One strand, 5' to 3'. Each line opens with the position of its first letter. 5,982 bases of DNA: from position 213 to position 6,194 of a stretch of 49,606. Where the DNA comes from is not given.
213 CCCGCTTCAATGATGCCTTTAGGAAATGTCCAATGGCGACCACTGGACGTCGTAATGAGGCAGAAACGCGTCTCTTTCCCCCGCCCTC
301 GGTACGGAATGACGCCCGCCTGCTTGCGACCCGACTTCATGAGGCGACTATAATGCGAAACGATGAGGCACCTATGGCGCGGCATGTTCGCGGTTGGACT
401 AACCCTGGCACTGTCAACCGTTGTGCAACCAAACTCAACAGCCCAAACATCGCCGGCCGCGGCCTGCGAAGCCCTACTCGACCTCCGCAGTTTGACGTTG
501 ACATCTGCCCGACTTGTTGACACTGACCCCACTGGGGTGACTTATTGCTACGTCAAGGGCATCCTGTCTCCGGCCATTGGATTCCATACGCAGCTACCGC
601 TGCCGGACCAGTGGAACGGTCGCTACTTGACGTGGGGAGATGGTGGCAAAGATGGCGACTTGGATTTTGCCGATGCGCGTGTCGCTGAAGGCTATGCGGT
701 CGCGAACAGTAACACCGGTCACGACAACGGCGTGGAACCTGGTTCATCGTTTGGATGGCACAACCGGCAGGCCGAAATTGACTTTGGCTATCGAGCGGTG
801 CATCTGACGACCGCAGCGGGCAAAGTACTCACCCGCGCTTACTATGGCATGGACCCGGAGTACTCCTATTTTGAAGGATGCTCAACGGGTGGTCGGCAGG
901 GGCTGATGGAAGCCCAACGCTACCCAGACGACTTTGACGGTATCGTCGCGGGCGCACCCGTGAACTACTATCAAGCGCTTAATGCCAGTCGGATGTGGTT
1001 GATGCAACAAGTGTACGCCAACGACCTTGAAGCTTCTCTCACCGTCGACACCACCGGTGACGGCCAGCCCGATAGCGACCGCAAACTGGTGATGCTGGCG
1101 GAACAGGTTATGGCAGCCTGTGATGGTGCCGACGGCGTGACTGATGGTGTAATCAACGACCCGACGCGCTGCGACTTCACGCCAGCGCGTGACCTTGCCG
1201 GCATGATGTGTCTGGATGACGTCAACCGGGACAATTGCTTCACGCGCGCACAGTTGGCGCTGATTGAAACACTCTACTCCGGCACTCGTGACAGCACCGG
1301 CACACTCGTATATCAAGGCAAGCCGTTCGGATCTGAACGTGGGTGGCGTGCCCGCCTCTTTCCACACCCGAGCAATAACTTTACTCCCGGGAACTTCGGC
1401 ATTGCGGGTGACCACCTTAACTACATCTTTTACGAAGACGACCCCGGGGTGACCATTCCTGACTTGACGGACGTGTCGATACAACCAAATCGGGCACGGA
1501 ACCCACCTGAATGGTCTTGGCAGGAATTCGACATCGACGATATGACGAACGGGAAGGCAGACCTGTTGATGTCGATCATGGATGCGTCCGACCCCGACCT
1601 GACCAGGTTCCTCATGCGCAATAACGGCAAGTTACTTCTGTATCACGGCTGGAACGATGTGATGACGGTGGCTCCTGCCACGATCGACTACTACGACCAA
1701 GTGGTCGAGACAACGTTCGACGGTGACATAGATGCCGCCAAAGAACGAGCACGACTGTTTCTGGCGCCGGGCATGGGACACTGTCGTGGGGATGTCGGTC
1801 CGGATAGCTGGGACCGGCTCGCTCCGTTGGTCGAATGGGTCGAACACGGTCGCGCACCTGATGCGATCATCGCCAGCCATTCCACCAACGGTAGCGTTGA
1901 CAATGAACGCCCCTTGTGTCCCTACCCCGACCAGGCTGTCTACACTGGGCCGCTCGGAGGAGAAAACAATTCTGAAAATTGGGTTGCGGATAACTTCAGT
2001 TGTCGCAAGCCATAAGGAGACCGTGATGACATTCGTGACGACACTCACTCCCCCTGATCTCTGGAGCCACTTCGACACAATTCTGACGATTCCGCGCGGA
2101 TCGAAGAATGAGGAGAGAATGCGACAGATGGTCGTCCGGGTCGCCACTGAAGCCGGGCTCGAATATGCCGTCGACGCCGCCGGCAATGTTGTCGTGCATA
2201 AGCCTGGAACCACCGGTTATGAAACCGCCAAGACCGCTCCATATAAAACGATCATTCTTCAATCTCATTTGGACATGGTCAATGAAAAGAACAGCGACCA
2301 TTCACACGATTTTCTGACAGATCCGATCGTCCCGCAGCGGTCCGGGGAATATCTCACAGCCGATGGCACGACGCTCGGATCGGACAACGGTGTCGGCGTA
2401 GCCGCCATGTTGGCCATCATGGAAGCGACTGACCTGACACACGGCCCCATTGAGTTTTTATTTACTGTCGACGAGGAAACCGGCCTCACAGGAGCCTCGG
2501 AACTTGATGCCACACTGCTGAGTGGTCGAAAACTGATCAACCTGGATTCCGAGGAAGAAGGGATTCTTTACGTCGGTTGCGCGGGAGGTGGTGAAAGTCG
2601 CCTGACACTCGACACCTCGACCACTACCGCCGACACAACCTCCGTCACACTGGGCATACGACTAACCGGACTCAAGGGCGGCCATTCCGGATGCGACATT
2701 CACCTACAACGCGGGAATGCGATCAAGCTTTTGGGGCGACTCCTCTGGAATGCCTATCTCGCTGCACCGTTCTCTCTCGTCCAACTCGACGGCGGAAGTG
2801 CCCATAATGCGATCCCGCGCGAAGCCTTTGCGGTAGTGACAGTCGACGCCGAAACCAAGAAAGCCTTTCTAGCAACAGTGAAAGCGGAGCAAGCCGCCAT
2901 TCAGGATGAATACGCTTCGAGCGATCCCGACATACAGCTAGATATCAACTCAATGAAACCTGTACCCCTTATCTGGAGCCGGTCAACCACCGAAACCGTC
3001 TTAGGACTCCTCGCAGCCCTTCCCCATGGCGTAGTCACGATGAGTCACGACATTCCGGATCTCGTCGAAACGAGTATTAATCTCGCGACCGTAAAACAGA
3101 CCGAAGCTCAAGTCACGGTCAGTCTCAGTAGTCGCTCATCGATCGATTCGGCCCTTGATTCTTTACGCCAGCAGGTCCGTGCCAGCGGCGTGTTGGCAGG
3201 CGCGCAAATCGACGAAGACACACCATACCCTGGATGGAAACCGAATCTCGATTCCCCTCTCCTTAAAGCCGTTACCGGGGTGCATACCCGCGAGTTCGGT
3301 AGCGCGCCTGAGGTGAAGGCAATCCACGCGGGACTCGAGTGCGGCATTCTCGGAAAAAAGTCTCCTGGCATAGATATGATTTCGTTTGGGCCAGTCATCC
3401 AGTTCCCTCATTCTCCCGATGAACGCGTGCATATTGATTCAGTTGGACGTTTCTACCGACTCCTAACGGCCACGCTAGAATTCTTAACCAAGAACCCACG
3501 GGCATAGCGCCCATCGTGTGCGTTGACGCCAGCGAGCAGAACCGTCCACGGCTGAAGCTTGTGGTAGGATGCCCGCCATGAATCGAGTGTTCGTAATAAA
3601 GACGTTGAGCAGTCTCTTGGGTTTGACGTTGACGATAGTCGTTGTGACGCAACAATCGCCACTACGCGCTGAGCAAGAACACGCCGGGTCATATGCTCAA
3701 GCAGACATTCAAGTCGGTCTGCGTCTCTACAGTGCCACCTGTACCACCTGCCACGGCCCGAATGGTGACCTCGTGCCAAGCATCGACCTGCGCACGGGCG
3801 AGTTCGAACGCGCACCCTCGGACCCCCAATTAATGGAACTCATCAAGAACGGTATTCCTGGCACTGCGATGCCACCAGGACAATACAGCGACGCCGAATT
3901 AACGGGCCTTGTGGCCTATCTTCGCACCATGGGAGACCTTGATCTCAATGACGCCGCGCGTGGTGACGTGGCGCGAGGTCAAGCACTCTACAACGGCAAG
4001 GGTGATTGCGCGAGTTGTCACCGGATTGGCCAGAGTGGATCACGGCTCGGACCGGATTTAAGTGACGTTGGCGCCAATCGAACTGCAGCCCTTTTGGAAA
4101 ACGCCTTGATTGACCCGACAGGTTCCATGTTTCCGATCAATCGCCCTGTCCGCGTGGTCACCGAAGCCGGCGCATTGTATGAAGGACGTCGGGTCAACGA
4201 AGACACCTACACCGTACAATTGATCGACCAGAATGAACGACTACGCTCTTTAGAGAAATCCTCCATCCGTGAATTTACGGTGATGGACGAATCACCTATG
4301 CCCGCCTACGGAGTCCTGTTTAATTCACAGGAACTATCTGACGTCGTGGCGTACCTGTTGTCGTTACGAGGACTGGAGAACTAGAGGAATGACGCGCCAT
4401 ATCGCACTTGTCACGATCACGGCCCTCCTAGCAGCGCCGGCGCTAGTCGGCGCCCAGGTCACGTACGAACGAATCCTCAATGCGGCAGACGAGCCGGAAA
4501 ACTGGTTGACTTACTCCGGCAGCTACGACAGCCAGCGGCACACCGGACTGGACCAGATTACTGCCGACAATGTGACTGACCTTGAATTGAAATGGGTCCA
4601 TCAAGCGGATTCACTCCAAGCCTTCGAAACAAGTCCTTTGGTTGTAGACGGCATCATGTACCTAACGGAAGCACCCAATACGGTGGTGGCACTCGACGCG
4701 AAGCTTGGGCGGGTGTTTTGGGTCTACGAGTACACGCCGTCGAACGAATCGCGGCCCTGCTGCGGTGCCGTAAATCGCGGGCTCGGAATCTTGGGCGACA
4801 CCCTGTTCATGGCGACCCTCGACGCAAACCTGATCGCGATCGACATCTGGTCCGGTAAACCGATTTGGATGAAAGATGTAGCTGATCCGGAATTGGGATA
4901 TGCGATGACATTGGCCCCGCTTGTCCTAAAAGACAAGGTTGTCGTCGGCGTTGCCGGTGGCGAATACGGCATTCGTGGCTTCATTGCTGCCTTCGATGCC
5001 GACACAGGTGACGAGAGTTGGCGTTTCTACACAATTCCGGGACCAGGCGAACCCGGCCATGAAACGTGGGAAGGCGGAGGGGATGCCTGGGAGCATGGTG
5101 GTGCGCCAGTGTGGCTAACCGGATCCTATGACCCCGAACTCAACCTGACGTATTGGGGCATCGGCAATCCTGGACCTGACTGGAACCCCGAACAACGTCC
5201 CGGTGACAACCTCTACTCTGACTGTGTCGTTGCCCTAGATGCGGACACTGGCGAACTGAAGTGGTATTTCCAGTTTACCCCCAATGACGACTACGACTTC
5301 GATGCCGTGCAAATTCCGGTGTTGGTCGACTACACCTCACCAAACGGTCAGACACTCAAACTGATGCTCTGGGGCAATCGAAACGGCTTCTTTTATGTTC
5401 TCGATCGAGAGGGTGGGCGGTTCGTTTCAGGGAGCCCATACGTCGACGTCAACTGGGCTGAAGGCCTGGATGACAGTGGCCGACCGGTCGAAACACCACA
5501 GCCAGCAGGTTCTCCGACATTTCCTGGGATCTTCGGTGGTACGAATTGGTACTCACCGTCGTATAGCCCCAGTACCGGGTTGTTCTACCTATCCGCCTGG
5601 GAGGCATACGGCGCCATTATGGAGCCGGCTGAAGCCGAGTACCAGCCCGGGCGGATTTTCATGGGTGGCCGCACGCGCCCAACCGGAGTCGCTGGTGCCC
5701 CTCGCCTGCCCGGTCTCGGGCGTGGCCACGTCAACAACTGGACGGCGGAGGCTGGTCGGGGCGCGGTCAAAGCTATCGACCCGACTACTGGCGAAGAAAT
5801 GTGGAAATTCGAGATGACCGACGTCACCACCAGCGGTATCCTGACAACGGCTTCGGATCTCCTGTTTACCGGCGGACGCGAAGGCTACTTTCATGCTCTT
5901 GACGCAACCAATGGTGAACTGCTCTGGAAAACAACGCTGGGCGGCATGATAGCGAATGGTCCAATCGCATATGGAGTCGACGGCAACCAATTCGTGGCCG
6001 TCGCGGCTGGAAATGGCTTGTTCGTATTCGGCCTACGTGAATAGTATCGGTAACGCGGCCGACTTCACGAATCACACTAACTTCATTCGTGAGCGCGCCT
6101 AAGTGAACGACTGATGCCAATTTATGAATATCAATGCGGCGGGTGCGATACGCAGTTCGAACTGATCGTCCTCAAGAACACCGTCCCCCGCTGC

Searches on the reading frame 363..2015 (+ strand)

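Call 88: search_protein_families(library=pfam, proteins=[window:363-2015:+])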
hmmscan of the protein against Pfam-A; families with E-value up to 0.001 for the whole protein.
window:363-2015:+ (550 aa): 1 family
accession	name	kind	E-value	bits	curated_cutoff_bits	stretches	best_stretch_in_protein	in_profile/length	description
PF07519.17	Tannase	-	9.7e-101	338.4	29.8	1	60-529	8-477/490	Tannase and feruloyl esterase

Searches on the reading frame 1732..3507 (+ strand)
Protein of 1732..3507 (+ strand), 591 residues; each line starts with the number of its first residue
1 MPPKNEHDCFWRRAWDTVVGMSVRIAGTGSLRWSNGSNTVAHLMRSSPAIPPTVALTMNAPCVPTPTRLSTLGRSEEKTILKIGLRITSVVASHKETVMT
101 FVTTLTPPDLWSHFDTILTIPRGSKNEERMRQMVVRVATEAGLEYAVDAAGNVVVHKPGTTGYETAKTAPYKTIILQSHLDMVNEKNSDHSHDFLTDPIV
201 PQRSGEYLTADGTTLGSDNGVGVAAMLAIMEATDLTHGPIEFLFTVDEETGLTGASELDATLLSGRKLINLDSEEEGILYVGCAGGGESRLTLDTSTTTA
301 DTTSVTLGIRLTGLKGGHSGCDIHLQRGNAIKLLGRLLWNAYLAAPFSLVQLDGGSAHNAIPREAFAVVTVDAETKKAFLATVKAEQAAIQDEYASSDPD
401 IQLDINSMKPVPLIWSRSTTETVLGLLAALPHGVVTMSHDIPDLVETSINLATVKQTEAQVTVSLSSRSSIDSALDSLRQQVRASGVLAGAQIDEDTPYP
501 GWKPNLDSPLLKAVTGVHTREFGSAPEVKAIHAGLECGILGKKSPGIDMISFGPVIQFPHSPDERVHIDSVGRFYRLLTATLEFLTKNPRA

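Call 88: search_protein_families(library=pfam, proteins=[window:1732-3507:+])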
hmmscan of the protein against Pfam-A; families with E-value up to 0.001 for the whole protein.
window:1732-3507:+ (591 aa): 4 families
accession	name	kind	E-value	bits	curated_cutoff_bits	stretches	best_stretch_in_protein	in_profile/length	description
PF01546.33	Peptidase_M20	-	1.3e-14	55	24.6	1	175-582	1-204/206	Peptidase family M20/M25/M40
PF07687.19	M20_dimer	-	6.4e-07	29.7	21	1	311-395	3-104/107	Peptidase dimerisation domain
PF04389.22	Peptidase_M28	-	2.3e-06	27.9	21.3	1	169-273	10-94/193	Peptidase family M28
PF05343.19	Peptidase_M42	-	3.8e-05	23.3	23.2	0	217-258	133-176/292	M42 glutamyl aminopeptidase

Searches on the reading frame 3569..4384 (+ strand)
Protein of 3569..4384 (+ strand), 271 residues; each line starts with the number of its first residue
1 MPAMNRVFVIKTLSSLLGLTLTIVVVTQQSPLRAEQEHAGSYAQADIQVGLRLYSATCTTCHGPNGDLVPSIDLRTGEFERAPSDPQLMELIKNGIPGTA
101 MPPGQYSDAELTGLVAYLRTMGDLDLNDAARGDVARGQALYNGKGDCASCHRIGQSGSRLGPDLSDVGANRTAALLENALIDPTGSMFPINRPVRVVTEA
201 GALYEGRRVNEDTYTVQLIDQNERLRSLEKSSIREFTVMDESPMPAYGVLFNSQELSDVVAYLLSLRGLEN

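Call 88: search_protein_families(library=pfam, proteins=[window:3569-4384:+])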
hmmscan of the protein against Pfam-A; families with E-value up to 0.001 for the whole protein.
window:3569-4384:+ (271 aa): 2 families
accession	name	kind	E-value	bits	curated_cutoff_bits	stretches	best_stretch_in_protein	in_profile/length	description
PF13442.11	Cytochrome_CBB3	-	1.7e-20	73.5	27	2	46-118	2-68/68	Cytochrome C oxidase, cbb3-type, subunit III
PF00034.26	Cytochrom_C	-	3.3e-20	73.6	21.3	2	50-121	4-89/90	Cytochrome c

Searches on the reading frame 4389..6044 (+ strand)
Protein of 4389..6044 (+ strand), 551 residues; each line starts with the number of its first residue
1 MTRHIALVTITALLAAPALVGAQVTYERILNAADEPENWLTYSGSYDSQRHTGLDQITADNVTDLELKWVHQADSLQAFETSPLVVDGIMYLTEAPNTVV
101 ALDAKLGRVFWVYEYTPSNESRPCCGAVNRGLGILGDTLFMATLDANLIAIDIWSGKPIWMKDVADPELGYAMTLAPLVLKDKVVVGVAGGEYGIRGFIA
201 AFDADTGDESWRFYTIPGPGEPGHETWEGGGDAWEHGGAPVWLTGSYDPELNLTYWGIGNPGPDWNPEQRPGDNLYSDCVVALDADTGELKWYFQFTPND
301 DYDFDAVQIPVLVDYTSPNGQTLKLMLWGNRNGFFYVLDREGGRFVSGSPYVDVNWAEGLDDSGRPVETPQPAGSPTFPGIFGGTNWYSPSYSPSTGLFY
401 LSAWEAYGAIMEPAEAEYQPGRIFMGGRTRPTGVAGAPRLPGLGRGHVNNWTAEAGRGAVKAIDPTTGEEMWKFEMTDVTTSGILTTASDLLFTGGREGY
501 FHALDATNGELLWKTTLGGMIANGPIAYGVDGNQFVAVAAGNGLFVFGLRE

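Call 88: search_protein_families(library=pfam, proteins=[window:4389-6044:+])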
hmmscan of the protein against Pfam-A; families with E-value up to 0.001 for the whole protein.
window:4389-6044:+ (551 aa): 3 families
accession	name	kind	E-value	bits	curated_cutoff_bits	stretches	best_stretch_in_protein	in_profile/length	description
PF01011.28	PQQ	-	9.7e-79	266.1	26.7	2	39-345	1-334/595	Glucose/ethanol/alcohol dehydrogenase, beta-propeller domain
PF13360.13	PQQ_2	-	5.2e-30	105.3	27.6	2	457-544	2-85/233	Outer membrane protein assembly factor BamB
PF13570.13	Beta-prop_ACSF4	-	1.5e-14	54.5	133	1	459-532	30-146/329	Beta-alanine-activating enzyme, beta-propeller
